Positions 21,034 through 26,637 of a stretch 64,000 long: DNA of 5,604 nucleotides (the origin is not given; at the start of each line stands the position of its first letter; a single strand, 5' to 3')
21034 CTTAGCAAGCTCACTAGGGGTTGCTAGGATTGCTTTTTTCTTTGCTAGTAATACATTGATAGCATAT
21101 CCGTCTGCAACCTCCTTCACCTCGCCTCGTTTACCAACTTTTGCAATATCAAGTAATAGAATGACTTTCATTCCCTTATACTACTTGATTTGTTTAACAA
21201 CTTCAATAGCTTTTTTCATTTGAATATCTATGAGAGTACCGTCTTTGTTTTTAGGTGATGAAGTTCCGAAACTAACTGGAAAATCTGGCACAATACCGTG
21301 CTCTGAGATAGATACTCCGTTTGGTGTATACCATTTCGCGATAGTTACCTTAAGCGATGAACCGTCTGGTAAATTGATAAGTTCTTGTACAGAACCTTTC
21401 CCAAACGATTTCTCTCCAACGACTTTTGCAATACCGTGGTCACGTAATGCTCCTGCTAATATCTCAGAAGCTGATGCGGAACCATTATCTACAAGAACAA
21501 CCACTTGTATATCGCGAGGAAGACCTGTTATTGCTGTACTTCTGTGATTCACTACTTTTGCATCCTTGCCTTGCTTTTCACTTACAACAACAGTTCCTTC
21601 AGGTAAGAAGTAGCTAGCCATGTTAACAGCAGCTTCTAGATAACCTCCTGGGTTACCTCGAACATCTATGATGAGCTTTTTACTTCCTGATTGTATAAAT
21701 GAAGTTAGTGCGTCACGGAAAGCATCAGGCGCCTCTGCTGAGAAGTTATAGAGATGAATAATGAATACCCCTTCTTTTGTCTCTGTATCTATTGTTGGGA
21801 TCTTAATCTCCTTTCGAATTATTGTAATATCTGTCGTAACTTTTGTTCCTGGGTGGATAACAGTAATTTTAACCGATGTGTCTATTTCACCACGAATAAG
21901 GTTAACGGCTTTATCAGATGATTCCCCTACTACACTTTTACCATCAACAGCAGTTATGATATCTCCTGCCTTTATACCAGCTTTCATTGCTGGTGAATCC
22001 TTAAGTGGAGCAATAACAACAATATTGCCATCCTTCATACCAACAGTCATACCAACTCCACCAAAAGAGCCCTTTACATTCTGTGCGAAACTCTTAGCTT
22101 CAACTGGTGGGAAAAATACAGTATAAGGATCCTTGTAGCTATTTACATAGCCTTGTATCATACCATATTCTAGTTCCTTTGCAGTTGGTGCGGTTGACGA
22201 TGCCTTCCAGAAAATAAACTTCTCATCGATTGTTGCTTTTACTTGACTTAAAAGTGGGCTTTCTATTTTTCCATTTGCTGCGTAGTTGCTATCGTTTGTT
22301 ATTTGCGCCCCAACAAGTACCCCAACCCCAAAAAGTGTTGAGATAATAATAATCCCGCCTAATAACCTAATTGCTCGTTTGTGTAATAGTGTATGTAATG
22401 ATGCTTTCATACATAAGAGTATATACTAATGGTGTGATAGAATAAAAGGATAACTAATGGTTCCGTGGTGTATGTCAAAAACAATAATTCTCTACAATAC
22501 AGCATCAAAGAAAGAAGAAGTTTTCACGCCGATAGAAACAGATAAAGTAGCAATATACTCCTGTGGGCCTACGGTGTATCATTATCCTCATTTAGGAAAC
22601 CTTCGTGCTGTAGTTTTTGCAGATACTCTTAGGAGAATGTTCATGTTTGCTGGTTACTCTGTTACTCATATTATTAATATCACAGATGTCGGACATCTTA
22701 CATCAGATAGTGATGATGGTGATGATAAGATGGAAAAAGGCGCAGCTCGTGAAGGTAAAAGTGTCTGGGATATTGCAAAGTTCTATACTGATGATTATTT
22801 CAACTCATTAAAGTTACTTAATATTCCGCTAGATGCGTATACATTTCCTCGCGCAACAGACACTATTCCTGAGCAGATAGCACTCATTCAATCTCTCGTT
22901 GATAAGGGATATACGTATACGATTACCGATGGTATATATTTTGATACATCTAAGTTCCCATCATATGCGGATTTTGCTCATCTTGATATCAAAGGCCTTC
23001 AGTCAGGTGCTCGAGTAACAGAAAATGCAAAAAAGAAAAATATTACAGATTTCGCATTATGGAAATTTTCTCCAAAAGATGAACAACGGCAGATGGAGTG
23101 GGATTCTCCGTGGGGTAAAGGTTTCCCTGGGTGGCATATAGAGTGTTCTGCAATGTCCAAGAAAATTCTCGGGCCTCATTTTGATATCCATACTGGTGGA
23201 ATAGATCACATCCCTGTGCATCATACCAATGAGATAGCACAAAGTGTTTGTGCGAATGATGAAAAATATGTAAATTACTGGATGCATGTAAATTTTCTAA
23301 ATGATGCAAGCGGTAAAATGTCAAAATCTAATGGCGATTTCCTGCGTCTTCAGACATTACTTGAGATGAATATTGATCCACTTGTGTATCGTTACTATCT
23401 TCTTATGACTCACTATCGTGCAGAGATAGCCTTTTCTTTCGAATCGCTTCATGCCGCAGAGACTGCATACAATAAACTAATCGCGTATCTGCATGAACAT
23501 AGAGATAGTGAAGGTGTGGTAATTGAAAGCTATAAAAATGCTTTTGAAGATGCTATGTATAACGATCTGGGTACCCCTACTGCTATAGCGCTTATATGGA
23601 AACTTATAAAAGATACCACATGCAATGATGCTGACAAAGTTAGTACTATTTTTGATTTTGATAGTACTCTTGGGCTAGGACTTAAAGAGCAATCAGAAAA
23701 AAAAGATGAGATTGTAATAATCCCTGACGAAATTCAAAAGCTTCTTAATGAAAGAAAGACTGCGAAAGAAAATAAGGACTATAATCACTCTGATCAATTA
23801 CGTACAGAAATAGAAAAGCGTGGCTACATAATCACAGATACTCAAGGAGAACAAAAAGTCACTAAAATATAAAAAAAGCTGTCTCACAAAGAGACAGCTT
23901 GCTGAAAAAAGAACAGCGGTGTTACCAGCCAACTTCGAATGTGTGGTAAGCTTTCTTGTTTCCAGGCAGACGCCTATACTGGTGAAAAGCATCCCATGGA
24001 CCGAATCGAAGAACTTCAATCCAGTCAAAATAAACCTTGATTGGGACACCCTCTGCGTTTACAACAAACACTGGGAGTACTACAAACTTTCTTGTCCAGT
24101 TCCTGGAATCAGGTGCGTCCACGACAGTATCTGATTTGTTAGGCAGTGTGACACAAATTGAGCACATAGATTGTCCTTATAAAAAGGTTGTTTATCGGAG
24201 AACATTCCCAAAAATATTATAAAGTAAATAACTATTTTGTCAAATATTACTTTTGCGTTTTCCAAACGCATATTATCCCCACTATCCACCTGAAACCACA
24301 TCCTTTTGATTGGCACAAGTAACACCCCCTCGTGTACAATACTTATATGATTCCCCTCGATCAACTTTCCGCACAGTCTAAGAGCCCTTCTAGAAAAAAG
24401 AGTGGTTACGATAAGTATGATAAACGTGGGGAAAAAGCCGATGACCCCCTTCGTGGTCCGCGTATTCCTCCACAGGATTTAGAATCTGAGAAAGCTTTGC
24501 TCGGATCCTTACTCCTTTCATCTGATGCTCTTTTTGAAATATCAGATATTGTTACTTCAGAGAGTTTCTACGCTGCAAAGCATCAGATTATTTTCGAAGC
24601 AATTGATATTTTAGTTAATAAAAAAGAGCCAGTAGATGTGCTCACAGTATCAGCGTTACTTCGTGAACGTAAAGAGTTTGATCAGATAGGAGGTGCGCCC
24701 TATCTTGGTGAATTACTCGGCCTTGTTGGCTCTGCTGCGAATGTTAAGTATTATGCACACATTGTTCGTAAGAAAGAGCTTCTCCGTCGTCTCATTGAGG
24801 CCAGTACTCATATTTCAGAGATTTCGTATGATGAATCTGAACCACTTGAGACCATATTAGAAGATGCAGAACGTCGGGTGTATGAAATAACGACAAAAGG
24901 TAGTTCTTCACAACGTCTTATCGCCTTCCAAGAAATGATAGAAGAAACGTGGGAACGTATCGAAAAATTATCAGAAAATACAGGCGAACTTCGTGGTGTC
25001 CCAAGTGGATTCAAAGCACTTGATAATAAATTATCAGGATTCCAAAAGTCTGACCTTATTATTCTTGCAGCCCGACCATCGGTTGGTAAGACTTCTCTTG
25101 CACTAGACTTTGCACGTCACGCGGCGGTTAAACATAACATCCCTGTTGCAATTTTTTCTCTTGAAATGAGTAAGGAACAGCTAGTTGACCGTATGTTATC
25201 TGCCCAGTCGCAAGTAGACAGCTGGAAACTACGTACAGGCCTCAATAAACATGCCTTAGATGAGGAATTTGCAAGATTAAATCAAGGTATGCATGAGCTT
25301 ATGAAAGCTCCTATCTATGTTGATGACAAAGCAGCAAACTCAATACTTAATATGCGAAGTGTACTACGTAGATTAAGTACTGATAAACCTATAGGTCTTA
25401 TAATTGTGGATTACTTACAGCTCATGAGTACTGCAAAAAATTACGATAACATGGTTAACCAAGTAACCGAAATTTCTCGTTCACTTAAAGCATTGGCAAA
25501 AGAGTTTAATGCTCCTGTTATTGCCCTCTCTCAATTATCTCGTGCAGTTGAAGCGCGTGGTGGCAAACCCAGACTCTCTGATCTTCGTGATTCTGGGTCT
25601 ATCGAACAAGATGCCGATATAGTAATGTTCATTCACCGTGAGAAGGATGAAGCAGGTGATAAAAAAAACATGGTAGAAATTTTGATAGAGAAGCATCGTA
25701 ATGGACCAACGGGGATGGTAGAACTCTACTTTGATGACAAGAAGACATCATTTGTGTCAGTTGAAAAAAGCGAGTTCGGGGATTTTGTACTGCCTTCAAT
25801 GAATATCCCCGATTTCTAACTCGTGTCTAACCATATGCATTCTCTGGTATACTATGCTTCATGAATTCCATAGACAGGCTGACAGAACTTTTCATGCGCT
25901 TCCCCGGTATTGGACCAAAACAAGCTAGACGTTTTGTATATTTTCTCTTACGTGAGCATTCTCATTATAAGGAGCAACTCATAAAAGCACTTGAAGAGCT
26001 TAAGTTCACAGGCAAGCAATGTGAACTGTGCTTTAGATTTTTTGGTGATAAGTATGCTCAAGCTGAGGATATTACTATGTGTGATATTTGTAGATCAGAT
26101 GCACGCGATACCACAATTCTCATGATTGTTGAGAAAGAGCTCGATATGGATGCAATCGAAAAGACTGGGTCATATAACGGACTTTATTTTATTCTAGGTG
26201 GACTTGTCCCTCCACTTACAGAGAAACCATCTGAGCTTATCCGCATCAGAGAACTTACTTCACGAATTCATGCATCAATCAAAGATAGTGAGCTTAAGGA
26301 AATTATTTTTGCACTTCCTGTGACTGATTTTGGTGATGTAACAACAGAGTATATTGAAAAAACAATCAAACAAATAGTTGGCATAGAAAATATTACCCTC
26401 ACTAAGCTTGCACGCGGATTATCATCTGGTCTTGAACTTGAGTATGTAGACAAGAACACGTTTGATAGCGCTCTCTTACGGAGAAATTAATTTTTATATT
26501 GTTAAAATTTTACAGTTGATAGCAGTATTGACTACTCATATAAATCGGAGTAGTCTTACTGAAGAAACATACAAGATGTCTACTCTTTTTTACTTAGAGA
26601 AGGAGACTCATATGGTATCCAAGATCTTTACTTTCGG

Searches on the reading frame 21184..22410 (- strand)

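Call 19: search_protein_families(library=pfam, proteins=[window:21184-22410:-], max_evalue=0.001)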
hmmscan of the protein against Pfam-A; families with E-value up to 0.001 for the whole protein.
window:21184-22410:- (409 aa): 5 families
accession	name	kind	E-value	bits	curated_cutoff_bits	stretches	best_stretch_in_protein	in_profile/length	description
PF03572.23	Peptidase_S41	-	9.4e-52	175.4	24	1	217-379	4-165/165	Peptidase family S41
PF17820.7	PDZ_6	-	2.5e-13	50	27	1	132-184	2-52/54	PDZ domain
PF13180.12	PDZ_2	-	1.4e-12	48.2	27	1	118-196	2-79/80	PDZ domain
PF00595.29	PDZ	-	7.3e-09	36.3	23.2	1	117-184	10-80/81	PDZ domain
PF14685.13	PDZ_Tricorn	-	0.00083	19.7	25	0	137-190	29-82/88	Tricorn protease PDZ domain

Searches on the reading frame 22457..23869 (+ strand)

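Call 19: search_protein_families(library=pfam, proteins=[window:22457-23869:+], max_evalue=0.001)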
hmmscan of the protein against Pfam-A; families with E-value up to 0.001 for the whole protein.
window:22457-23869:+ (471 aa): 4 families
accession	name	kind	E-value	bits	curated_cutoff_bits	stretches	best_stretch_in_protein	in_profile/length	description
PF01406.26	tRNA-synt_1e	-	3.9e-92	309.3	27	1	23-334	2-299/301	tRNA synthetases class I (C) catalytic domain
PF09334.17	tRNA-synt_1g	-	2.4e-10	40.2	20.1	1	254-331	294-371/391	tRNA synthetases class I (M)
PF01921.24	tRNA-synt_1f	-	3.6e-07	29.9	27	0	245-346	238-340/360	tRNA synthetases class I (K)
PF23493.1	CysS_C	-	1e-06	29.1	23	1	422-467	4-49/51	Cysteinyl-tRNA ligase anticodon binding domain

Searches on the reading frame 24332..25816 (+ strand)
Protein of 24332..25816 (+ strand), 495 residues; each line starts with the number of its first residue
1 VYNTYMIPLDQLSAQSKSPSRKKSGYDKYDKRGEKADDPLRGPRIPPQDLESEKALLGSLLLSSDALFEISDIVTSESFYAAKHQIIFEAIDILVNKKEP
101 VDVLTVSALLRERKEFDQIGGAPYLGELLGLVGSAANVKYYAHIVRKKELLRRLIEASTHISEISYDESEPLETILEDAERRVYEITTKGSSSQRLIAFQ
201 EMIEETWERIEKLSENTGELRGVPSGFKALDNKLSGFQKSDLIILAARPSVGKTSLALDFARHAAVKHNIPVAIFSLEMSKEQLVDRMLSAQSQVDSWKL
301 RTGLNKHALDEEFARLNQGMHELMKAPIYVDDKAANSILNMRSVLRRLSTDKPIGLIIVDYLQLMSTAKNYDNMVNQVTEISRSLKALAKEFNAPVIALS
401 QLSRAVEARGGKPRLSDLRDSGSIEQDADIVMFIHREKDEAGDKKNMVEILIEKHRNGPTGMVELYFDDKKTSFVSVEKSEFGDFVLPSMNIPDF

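Call 19: search_protein_families(library=pfam, proteins=[window:24332-25816:+], max_evalue=0.001)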
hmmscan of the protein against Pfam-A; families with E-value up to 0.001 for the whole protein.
window:24332-25816:+ (495 aa): 4 families
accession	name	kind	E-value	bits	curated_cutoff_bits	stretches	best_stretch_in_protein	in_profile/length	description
PF03796.21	DnaB_C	-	1.1e-96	323.6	27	1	222-475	1-254/255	DnaB-like helicase C terminal domain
PF00772.26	DnaB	-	4.2e-31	107.5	23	1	46-146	2-102/103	DnaB-like helicase N terminal domain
PF13481.12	AAA_25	-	1.3e-12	48.2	27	1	238-402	31-190/195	AAA domain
PF06745.19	ATPase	-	9.5e-07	28.9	26.6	1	223-388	1-154/231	KaiC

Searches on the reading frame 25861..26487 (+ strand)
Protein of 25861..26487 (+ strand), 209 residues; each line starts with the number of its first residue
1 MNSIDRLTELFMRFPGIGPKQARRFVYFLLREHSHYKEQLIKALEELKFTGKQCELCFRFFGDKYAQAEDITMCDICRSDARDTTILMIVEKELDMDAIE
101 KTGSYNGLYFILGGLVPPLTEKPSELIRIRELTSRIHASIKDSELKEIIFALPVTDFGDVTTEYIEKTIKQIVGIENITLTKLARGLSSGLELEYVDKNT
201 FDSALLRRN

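Call 19: search_protein_families(library=pfam, proteins=[window:25861-26487:+], max_evalue=0.001)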
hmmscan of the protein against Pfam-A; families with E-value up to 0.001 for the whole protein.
window:25861-26487:+ (209 aa): 2 families
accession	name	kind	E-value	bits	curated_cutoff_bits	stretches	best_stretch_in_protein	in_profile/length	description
PF13662.12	Toprim_4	-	1.9e-10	41.3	25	1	87-169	3-74/85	Toprim domain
PF21176.3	RecR_HhH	-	1.1e-08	35.2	27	1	4-46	1-43/45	RecR, helix-hairpin-helix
